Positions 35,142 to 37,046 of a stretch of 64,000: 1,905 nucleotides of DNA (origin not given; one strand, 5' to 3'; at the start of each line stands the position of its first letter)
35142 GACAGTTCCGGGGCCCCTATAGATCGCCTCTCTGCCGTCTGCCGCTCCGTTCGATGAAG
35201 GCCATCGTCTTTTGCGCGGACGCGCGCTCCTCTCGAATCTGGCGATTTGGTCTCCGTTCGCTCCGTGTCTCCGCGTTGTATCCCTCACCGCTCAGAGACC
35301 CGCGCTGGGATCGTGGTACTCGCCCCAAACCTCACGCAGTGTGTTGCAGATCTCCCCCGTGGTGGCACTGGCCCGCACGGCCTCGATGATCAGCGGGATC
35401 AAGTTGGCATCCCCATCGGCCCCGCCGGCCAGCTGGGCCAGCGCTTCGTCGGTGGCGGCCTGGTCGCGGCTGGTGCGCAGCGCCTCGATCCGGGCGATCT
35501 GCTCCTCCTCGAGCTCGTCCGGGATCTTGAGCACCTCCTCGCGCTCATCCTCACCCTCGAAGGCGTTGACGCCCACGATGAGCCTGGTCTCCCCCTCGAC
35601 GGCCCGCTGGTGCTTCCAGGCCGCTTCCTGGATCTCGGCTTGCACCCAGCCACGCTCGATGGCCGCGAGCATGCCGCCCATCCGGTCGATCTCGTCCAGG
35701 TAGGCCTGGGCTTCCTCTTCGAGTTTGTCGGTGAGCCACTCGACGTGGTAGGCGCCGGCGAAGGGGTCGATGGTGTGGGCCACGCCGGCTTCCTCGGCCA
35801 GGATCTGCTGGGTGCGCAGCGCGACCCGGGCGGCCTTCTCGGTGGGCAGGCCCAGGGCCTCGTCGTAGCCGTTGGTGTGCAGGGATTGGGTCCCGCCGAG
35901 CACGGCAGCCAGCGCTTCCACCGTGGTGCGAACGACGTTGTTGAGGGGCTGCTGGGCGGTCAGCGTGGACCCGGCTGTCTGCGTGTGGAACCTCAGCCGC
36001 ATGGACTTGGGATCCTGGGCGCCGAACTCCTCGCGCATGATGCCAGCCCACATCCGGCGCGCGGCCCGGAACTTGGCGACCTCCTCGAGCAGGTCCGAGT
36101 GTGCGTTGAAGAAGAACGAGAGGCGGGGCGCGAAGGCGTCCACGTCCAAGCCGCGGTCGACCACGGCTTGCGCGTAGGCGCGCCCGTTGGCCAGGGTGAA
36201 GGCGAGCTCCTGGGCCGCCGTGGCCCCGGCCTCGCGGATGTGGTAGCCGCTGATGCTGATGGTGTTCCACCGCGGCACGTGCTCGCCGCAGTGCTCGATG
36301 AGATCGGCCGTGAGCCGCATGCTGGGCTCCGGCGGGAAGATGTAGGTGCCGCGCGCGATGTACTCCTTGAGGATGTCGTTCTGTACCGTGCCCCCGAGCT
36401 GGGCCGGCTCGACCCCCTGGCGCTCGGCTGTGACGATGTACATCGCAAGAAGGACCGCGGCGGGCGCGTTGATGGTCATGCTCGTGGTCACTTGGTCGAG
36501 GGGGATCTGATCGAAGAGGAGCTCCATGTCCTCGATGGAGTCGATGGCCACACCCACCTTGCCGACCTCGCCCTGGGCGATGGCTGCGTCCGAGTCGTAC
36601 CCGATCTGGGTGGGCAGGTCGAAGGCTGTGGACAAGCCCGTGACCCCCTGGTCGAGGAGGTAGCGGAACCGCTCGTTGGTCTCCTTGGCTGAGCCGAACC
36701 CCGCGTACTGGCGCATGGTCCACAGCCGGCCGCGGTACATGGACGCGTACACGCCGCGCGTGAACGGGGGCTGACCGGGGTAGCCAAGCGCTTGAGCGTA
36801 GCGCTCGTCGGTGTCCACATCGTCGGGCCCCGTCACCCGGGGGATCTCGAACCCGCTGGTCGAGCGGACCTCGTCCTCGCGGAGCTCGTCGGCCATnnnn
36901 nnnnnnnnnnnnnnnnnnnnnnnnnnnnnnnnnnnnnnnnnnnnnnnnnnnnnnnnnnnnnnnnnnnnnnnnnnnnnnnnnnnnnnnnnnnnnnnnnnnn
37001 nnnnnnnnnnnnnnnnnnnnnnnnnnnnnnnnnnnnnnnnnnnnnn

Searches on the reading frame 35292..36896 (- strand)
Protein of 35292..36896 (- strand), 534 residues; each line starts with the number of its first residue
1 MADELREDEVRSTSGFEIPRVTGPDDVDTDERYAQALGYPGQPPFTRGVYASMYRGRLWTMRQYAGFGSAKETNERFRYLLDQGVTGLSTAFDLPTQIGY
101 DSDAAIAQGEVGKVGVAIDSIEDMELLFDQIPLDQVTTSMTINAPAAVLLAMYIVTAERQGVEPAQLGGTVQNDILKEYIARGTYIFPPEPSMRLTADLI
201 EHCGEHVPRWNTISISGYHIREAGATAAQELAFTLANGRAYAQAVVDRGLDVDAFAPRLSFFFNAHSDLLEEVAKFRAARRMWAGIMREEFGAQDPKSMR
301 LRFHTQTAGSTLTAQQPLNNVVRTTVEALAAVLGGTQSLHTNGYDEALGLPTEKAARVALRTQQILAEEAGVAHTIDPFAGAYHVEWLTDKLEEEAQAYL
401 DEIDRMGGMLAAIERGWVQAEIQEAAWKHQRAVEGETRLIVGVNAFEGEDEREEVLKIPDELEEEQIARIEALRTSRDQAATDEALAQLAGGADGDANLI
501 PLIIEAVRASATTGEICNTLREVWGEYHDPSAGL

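Call 13: search_protein_families(library=pfam, proteins=[window:35292-36896:-])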
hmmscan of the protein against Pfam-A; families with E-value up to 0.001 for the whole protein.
window:35292-36896:- (534 aa): 1 family
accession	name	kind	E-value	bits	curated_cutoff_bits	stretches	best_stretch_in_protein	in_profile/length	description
PF01642.28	MM_CoA_mutase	-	1.1e-225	750.5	22.1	1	13-525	3-512/512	Methylmalonyl-CoA mutase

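Call 22: find_encoding_contigs(protein=window:35292-36896:-, flank=1000, max_places=3)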
Protein window:35292-36896:- (534 aa): no gene with exactly this product is on record in the collection.
